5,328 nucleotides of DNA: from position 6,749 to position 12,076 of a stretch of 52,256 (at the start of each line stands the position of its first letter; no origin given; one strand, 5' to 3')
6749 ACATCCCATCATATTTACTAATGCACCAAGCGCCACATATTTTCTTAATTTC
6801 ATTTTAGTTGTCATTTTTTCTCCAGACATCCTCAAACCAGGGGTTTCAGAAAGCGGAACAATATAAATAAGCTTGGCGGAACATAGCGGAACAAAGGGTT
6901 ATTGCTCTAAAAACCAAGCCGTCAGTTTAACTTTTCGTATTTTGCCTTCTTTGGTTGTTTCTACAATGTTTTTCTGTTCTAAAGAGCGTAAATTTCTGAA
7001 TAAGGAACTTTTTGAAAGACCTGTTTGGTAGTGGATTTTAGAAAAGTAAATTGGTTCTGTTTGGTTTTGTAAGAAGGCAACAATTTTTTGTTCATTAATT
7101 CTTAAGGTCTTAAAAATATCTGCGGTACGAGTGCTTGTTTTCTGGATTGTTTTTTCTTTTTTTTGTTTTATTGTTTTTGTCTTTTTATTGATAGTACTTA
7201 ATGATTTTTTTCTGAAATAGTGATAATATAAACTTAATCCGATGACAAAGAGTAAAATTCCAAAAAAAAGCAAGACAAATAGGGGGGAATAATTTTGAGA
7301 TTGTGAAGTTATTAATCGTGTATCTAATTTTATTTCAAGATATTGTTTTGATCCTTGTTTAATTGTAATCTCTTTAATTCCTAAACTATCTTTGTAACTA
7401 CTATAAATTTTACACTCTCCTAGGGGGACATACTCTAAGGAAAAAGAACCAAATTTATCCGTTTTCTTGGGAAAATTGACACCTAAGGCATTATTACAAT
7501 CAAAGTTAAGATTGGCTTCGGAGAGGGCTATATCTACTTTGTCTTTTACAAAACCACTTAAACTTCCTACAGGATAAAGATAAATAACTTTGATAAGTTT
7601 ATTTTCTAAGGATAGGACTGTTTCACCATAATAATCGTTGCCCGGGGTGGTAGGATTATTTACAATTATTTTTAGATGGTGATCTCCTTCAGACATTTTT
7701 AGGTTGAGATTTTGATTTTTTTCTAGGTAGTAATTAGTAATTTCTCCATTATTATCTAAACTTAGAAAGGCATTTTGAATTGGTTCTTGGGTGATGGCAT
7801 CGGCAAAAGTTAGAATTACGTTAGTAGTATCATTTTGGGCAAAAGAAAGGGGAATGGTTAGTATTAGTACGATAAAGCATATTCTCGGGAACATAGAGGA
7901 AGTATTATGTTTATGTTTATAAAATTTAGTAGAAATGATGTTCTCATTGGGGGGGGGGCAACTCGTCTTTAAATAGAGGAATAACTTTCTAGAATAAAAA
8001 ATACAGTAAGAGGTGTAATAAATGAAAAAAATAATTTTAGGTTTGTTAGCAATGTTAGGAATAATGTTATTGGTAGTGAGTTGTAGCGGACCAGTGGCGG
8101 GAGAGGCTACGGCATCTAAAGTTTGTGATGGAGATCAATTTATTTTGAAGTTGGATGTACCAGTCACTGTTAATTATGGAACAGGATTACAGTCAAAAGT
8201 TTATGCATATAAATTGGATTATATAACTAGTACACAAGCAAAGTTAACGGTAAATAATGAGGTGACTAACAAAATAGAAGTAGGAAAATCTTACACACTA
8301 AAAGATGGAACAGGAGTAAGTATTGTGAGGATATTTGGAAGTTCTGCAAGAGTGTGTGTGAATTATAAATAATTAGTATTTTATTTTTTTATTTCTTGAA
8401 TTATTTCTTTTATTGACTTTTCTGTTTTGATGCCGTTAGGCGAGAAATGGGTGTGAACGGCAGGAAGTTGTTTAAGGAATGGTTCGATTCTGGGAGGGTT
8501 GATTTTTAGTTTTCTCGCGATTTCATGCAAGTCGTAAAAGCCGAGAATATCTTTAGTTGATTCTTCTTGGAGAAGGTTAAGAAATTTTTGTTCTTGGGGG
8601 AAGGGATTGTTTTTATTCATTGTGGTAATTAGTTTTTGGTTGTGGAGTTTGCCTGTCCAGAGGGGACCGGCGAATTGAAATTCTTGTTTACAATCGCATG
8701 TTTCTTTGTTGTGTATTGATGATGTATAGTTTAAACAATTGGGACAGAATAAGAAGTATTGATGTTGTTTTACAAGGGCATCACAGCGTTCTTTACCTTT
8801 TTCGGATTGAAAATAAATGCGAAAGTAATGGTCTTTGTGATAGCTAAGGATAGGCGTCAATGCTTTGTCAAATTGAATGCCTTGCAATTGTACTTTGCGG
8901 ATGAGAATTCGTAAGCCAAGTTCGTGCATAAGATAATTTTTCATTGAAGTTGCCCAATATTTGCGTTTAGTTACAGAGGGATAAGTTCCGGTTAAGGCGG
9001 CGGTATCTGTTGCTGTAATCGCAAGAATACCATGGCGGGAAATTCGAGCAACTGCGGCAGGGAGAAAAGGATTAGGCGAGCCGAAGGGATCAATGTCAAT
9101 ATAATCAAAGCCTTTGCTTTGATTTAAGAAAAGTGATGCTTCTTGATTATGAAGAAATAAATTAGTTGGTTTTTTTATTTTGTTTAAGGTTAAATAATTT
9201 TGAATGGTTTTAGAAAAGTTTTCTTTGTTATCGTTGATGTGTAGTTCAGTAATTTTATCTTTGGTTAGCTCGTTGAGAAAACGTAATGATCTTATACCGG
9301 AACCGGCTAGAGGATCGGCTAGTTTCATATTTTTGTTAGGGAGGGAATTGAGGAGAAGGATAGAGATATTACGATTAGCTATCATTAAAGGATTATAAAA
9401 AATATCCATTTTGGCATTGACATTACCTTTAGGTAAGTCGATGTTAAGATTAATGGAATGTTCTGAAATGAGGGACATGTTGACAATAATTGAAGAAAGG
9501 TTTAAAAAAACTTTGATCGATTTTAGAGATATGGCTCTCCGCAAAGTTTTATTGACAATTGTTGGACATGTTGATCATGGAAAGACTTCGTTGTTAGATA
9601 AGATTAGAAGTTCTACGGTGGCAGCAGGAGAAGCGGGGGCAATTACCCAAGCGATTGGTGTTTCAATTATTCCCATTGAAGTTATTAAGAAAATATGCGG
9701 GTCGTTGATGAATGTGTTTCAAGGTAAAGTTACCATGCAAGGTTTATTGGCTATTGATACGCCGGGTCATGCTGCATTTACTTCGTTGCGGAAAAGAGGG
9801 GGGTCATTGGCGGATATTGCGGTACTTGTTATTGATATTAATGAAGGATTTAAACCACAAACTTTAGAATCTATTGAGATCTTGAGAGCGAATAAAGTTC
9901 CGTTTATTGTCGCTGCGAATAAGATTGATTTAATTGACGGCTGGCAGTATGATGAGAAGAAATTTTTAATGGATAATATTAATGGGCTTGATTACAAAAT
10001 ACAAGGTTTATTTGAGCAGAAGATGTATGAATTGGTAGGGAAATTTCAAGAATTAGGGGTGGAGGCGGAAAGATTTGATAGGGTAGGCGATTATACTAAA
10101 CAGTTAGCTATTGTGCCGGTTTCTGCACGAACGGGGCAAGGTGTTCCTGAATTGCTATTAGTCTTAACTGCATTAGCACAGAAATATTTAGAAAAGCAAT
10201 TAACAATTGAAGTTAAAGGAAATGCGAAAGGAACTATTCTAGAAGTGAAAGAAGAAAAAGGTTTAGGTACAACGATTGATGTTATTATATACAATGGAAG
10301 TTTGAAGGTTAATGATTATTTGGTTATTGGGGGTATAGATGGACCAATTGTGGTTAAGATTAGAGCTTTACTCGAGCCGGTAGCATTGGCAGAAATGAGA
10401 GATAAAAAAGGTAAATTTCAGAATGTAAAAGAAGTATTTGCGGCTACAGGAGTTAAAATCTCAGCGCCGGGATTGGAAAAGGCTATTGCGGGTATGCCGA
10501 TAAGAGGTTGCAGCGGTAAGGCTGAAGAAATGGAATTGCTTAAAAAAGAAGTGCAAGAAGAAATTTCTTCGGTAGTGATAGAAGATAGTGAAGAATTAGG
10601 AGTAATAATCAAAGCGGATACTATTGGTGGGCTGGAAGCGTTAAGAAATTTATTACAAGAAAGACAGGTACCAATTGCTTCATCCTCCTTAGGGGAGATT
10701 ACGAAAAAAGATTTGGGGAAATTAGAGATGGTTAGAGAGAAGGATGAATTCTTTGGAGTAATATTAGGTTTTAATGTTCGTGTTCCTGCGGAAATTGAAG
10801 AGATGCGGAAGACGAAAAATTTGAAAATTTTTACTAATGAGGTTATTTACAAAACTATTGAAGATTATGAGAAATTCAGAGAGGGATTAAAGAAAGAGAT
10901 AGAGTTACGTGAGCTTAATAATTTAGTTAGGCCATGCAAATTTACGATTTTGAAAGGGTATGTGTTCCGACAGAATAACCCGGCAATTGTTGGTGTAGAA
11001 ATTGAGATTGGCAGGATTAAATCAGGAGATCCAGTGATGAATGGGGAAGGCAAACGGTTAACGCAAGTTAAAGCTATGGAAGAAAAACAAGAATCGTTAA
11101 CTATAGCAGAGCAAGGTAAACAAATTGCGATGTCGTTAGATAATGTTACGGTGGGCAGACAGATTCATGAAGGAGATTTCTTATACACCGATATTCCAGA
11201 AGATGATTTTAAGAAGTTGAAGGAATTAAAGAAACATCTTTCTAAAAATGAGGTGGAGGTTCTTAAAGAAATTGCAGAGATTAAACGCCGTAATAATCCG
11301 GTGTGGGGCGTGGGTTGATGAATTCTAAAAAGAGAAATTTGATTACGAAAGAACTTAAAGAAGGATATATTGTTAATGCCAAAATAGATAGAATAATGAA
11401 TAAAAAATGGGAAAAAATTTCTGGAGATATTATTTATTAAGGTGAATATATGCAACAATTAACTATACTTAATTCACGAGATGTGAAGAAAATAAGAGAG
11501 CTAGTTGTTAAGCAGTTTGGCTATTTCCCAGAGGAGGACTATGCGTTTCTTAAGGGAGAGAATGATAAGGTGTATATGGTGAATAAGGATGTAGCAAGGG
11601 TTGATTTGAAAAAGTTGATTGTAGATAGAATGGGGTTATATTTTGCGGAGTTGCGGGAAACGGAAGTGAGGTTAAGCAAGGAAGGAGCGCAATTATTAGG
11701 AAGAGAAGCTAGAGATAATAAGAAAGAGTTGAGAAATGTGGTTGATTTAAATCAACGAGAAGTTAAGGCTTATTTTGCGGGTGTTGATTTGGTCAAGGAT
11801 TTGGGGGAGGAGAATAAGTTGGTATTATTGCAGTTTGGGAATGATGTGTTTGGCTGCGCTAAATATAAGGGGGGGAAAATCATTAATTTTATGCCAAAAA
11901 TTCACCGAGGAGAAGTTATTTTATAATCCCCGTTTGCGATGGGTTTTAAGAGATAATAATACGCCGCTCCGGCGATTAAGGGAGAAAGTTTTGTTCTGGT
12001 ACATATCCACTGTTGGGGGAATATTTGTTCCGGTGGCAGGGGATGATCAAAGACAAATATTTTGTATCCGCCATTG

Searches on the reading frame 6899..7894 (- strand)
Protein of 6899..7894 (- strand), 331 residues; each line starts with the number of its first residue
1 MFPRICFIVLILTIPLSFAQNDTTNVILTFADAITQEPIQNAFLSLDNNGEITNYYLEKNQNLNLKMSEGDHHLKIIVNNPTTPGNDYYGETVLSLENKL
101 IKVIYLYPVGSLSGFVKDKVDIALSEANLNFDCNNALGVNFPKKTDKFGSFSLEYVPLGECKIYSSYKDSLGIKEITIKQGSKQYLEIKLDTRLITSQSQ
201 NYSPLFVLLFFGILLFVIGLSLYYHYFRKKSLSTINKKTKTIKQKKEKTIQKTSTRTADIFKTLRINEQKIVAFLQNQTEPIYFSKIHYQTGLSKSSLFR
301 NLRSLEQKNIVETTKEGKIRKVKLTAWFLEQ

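Call 51: search_protein_families(library=pfam, proteins=[window:6899-7894:-], max_evalue=0.001)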
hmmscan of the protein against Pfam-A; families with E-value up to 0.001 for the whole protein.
window:6899-7894:- (331 aa): 2 families
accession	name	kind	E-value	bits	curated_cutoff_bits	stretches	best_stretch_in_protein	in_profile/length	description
PF09339.16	HTH_IclR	-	0.00017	21.8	22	1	271-313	8-50/52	IclR helix-turn-helix domain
PF24034.1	DUF7343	-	0.00081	19.6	27.6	0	267-324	4-61/62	Domain of unknown function (DUF7343)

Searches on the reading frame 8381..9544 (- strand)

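Call 51: search_protein_families(library=pfam, proteins=[window:8381-9544:-], max_evalue=0.001)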
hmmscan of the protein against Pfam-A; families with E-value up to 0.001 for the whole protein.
window:8381-9544:- (387 aa): 1 family
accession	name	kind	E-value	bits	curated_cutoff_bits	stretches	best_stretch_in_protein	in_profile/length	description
PF02005.22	TRM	-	1.3e-90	304.8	27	1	41-384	13-374/376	N2,N2-dimethylguanosine tRNA methyltransferase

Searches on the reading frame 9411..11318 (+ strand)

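Call 51: search_protein_families(library=pfam, proteins=[window:9411-11318:+], max_evalue=0.001)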
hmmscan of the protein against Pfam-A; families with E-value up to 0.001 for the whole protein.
window:9411-11318:+ (635 aa): 6 families
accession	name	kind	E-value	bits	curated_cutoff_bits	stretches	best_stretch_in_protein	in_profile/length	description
PF00009.33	GTP_EFTU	-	1.6e-33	116.4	26.5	1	47-257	5-187/188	Elongation factor Tu GTP binding domain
PF14578.12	GTP_EFTU_D4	-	9.4e-27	93.2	23.8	1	507-592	1-86/86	Elongation factor Tu domain 4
PF11987.13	IF-2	-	5.9e-21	75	27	1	378-487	9-117/117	Translation-initiation factor 2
PF03144.31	GTP_EFTU_D2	-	6.6e-10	39.7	30.3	1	286-364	1-72/73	Elongation factor Tu domain 2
PF01926.29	MMR_HSR1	-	5.2e-06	27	21.9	1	49-171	3-113/113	50S ribosome-binding GTPase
PF22042.2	EF-G_D2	-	6.9e-05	23.3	27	0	272-350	2-68/84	Elongation factor G domain 2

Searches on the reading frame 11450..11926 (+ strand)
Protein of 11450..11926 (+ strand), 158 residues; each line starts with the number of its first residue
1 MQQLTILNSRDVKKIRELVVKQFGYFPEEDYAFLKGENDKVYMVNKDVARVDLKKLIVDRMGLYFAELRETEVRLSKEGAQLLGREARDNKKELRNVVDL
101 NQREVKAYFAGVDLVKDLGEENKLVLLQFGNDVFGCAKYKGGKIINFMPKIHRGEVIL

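Call 51: search_protein_families(library=pfam, proteins=[window:11450-11926:+], max_evalue=0.001)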
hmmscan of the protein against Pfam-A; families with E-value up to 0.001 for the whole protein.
window:11450-11926:+ (158 aa): 1 family
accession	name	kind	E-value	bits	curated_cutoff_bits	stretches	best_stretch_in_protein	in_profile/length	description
PF13636.12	Methyltranf_PUA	-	3e-06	27.6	27.6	1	106-150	2-45/49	RNA-binding PUA-like domain of methyltransferase RsmF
